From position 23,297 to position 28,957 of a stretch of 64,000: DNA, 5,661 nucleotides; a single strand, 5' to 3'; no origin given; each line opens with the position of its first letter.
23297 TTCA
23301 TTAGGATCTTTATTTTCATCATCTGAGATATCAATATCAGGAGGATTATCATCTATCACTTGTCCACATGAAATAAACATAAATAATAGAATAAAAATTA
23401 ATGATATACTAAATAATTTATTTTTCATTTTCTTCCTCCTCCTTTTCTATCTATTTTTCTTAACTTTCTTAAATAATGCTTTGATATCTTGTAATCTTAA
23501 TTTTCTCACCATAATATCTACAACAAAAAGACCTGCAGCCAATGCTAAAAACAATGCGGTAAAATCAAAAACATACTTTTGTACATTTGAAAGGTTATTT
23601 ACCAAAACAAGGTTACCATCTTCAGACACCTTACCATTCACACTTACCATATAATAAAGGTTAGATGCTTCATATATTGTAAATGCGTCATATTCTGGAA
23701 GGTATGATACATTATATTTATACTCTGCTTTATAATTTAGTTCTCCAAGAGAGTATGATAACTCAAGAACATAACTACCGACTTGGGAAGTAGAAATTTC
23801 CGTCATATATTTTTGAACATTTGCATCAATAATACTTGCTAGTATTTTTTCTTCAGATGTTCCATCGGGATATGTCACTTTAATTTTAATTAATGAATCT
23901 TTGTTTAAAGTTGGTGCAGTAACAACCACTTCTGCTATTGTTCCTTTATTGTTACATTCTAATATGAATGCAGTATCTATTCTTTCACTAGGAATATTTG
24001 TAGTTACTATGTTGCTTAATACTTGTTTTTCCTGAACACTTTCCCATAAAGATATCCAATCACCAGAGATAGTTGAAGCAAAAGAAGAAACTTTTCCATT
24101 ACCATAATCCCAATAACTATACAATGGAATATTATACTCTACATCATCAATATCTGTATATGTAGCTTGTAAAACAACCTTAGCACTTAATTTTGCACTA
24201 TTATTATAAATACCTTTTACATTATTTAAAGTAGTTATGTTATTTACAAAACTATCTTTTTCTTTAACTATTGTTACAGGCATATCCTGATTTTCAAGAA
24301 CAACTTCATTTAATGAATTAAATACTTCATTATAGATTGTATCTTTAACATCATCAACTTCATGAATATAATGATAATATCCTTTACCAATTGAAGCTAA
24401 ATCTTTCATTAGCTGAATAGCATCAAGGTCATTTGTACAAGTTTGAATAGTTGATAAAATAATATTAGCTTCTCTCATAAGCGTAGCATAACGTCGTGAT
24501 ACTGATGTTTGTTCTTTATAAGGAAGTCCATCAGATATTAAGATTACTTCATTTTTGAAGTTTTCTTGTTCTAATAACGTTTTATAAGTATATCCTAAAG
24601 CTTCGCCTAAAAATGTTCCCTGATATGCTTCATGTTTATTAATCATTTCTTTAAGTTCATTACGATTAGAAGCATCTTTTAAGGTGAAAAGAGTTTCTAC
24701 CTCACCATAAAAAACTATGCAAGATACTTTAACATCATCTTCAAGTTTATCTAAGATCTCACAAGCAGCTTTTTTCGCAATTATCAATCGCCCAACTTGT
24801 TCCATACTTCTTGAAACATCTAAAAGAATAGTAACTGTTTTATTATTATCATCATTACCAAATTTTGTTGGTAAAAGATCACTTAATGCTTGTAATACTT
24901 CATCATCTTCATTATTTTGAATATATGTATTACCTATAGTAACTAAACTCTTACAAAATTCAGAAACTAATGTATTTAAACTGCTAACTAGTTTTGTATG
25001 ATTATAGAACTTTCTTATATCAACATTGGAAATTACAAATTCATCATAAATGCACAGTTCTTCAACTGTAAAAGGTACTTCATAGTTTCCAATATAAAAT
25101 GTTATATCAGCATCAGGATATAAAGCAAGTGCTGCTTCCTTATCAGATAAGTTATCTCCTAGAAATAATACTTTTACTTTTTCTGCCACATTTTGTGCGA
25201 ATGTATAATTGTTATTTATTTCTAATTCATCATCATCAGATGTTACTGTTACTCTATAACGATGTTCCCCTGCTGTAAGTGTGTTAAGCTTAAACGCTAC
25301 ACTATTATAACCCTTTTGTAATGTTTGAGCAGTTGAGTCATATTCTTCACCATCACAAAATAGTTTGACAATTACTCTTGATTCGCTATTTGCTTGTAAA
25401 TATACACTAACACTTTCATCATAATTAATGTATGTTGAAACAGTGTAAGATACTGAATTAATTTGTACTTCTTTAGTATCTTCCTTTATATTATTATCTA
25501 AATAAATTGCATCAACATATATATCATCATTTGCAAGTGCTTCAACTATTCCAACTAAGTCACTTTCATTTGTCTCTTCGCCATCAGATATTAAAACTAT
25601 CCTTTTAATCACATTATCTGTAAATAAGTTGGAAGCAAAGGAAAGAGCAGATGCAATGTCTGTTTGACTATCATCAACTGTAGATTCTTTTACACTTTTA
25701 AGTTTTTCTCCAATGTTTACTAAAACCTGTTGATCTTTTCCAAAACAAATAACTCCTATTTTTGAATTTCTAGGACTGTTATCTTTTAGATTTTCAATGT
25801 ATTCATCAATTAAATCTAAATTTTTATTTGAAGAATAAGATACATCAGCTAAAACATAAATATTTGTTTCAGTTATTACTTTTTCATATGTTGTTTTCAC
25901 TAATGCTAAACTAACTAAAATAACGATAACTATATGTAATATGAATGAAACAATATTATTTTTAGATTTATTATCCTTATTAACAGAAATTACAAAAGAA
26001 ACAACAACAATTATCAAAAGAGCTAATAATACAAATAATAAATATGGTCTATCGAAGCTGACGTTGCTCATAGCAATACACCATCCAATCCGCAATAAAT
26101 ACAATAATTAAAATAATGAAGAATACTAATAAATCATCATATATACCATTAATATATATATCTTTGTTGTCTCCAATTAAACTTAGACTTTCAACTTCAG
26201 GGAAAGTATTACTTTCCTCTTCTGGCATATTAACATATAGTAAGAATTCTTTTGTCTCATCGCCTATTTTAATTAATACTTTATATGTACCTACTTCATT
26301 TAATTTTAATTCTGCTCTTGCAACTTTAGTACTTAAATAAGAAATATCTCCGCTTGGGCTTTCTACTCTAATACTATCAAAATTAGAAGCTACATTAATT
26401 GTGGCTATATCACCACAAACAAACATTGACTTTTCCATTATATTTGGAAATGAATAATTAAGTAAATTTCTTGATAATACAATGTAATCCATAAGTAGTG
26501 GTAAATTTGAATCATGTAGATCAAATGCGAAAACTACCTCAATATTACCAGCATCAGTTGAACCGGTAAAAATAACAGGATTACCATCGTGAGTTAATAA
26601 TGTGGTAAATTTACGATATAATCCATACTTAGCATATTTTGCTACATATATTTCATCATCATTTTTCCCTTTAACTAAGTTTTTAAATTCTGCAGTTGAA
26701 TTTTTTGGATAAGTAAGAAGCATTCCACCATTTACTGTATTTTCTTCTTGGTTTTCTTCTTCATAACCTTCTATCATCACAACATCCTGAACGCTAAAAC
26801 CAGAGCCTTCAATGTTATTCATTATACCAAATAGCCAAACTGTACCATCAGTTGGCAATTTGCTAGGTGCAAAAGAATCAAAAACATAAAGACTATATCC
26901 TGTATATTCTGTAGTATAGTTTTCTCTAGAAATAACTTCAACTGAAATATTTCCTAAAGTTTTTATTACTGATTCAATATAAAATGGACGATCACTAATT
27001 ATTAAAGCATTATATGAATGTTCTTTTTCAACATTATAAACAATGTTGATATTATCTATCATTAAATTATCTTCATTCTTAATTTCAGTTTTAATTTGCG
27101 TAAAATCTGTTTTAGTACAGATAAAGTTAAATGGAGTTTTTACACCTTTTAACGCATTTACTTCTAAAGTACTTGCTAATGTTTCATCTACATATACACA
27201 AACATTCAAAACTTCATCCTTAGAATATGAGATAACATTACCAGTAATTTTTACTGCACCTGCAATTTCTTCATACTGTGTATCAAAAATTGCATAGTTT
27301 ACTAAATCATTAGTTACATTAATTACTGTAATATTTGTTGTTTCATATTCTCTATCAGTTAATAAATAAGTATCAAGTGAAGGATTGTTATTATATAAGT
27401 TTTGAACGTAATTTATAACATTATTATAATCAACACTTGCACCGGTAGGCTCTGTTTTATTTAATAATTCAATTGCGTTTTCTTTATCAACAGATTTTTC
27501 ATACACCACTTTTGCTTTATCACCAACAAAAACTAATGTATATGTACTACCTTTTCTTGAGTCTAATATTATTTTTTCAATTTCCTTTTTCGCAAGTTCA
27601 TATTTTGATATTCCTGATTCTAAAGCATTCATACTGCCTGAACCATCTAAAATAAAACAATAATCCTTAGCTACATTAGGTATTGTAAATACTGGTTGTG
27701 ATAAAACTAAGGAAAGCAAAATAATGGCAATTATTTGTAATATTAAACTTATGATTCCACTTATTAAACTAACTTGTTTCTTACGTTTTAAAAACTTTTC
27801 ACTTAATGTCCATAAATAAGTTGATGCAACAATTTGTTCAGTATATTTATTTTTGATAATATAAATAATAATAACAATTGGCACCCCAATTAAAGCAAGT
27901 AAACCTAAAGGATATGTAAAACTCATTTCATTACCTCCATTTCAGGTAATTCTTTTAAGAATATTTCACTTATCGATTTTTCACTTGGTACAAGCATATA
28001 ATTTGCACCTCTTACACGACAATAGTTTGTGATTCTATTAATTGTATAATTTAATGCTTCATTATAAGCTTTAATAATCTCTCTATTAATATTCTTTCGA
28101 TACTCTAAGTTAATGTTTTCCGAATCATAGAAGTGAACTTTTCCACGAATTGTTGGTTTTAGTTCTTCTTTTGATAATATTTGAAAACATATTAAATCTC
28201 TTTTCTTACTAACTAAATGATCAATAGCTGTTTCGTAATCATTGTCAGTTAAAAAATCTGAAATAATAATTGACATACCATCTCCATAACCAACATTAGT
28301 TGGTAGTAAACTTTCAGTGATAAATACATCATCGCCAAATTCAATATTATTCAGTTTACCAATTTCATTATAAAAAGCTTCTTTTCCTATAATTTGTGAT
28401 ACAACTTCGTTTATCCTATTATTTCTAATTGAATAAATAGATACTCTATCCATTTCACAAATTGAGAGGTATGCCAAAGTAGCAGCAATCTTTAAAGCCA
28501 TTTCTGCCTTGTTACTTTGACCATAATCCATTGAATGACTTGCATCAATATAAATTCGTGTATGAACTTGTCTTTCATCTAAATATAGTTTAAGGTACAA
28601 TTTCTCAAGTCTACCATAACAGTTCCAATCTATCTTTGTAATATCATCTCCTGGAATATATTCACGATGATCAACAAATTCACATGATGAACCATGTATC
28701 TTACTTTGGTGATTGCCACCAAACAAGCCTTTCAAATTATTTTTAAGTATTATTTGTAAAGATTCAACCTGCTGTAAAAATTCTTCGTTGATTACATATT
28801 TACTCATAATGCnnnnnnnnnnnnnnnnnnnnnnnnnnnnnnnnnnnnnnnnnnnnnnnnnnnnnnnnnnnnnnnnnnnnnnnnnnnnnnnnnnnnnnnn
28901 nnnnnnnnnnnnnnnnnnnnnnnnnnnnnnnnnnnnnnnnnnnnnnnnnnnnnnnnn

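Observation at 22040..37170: MoxR-DUF58-VWA-VWA chaperone module fused into an operon with a transmembrane thiol-redox relay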

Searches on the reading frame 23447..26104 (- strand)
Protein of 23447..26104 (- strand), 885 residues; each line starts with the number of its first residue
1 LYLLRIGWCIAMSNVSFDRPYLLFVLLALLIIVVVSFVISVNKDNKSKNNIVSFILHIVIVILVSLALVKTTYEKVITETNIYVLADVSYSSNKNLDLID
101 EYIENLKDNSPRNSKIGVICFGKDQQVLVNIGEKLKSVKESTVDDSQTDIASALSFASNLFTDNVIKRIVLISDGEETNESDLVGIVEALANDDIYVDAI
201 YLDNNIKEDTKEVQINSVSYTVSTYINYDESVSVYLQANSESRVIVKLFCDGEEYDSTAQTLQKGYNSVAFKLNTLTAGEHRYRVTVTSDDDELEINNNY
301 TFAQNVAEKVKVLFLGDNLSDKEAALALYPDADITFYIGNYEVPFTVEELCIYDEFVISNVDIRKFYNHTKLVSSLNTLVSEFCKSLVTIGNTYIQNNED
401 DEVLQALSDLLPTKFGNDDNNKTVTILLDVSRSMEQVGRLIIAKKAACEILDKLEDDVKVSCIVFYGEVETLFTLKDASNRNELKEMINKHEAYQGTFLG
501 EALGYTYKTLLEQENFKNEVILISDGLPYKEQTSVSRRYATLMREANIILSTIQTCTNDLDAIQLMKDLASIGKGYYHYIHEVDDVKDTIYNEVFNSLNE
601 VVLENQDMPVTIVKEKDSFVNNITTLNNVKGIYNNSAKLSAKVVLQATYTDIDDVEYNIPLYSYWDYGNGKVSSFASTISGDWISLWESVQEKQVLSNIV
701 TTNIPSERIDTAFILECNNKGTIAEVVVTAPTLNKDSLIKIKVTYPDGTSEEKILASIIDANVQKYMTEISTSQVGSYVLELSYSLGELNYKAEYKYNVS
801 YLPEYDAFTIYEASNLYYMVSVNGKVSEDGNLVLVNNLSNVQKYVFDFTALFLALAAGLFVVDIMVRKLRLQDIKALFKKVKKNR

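Call 4: search_protein_families(library=pfam, proteins=[window:23447-26104:-], max_evalue=0.01)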
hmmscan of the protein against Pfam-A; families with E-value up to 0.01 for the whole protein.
window:23447-26104:- (885 aa): 6 families
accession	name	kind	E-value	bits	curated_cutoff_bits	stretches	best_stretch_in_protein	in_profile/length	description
PF13519.12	VWA_2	-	9.3e-25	87.8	27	2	425-526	2-106/107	von Willebrand factor type A domain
PF00092.34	VWA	-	1.5e-21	77.8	23.8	2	424-587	2-169/174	von Willebrand factor type A domain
PF13768.12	VWA_3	-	2.9e-09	37.6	27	1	424-578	3-154/155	von Willebrand factor type A domain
PF05762.20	VWA_CoxE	-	5.2e-08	33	26.4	1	423-547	58-180/222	VWA domain containing CoxE-like protein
PF22433.2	MtxA_IG-like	-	0.0015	18.8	26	1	265-294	42-71/83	Magnetotaxis protein MtxA, Immunoglobulin-like domain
PF11775.14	CobT_C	-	0.0034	17.5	21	0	498-601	117-217/220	Cobalamin biosynthesis protein CobT VWA domain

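Call 5: search_protein_families(library=ncbifam, proteins=[window:23447-26104:-], max_evalue=0.01)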
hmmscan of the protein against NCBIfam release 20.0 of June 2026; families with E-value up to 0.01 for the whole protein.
window:23447-26104:- (885 aa): 4 families
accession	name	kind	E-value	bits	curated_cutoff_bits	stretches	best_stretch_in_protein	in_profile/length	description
TIGR03788.1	marine_srt_targ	equivalog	1.7e-09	36.7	551.65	1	419-626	269-473/629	marine proteobacterial sortase target protein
TIGR02442.1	Cob-chelat-sub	hypoth_equivalog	2e-07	29.9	779.45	1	414-578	465-638/641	putative cobaltochelatase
NF010238.0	PRK13685.1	subfamily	4.7e-06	25.9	432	1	420-503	95-180/335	hypothetical protein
NF009690.0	PRK13211.1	equivalog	0.0078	14.9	481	0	197-304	295-404/477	N-acetylglucosamine-binding protein GbpA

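Call 85: search_protein_families(library=padloc, proteins=[window:23447-26104:-], max_evalue=0.001)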
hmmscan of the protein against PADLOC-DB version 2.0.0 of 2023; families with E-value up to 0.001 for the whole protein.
window:23447-26104:- (885 aa): 0 families

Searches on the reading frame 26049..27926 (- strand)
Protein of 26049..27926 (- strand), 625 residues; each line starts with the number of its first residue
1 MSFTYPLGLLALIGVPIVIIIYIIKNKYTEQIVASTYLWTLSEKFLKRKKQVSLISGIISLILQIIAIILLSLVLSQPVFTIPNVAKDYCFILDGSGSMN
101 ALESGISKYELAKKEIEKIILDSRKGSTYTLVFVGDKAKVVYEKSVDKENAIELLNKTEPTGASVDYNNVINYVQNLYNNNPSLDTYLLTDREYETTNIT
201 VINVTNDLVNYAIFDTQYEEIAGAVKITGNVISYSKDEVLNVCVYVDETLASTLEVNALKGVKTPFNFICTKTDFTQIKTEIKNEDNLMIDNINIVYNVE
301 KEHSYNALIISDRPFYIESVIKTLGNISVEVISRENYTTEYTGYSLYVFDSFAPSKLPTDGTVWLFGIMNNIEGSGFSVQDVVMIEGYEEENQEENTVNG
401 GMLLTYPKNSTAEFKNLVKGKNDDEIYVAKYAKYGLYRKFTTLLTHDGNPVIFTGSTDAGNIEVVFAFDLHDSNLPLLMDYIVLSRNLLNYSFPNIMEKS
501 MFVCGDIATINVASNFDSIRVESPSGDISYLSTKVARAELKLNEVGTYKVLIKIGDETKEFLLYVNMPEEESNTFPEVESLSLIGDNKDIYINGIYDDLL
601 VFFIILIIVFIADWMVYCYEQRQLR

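Call 4: search_protein_families(library=pfam, proteins=[window:26049-27926:-], max_evalue=0.01)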
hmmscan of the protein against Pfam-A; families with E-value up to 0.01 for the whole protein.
window:26049-27926:- (625 aa): 2 families
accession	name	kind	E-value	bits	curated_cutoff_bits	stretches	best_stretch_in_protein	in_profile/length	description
PF07584.16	BatA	-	6.7e-11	42.9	25.9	1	1-78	1-77/77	Aerotolerance regulator N-terminal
PF13519.12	VWA_2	-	2e-09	38.4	27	1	91-191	3-105/107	von Willebrand factor type A domain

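Call 5: search_protein_families(library=ncbifam, proteins=[window:26049-27926:-], max_evalue=0.01)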
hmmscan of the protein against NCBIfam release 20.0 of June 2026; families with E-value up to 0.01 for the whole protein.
window:26049-27926:- (625 aa): 1 family
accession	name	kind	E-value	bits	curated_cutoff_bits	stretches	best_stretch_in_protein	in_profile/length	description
TIGR02226.1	two_anch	domain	0.0019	18.4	23.05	1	1-80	1-78/82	N-terminal double-transmembrane domain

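Call 35: find_homologous_proteins(query=window:26049-27926:-, max_evalue=0.001)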
Query window:26049-27926:- (625 aa): 1909 proteins with E <= 0.001 among 8000 candidates; the best 120 are listed.
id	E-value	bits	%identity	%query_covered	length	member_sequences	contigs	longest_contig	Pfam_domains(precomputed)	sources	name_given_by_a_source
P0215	0.0e+0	1360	100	100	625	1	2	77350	PF13519.13,PF07584.17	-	-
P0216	4.7e-298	1008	72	100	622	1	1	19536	PF13519.13,PF07584.17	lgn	-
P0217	1.8e-294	996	72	100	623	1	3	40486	PF13519.13,PF07584.17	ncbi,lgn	-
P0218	3.0e-287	972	70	100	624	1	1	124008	PF13519.13,PF07584.17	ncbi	-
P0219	7.5e-285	964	70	100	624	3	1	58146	PF13519.13,PF07584.17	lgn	-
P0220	2.6e-257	873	63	100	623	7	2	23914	PF13519.13,PF07584.17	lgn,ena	-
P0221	4.9e-250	849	62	100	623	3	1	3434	PF13519.13,PF07584.17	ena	-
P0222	6.6e-232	789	58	100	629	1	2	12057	PF13519.13,PF07584.17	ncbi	-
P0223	3.0e-231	787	58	100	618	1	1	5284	PF13519.13,PF07584.17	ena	-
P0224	1.6e-229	781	57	96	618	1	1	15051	PF13519.13,PF07584.17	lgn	-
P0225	1.4e-226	772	57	100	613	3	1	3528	PF13519.13,PF07584.17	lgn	-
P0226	1.9e-224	765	56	100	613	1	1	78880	PF13519.13,PF07584.17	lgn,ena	-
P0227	6.4e-223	760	56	100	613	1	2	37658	PF13519.13,PF07584.17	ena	-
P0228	2.0e-222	758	56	97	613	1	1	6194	PF13519.13,PF07584.17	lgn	-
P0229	2.3e-222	758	56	100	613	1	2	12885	PF13519.13,PF07584.17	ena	-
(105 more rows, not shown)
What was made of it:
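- Tried and rejected: Third homology search (BatA-VWA, call 35).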

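Call 85: search_protein_families(library=padloc, proteins=[window:26049-27926:-], max_evalue=0.001)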
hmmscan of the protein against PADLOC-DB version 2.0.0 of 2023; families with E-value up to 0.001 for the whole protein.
window:26049-27926:- (625 aa): 0 families

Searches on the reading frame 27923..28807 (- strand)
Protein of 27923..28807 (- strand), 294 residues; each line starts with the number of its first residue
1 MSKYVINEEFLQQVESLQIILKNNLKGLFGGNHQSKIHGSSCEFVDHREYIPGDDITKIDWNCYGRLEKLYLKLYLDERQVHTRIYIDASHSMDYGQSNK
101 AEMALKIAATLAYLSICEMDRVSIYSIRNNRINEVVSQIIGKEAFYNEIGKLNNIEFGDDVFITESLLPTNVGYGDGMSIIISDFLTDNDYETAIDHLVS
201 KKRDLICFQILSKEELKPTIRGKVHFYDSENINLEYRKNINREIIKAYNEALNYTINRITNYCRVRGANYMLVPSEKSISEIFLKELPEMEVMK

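Call 4: search_protein_families(library=pfam, proteins=[window:27923-28807:-], max_evalue=0.01)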
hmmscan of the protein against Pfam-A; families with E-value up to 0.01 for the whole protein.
window:27923-28807:- (294 aa): 1 family
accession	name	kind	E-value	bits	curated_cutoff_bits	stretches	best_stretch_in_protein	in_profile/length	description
PF01882.25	DUF58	-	2.1e-26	92.9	23.4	1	46-250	1-208/216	Protein of unknown function DUF58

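Call 5: search_protein_families(library=ncbifam, proteins=[window:27923-28807:-], max_evalue=0.01)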
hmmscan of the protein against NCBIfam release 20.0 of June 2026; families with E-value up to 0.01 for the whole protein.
window:27923-28807:- (294 aa): 0 families

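Call 85: search_protein_families(library=padloc, proteins=[window:27923-28807:-], max_evalue=0.001)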
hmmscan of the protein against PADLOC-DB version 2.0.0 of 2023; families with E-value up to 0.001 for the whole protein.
window:27923-28807:- (294 aa): 0 families
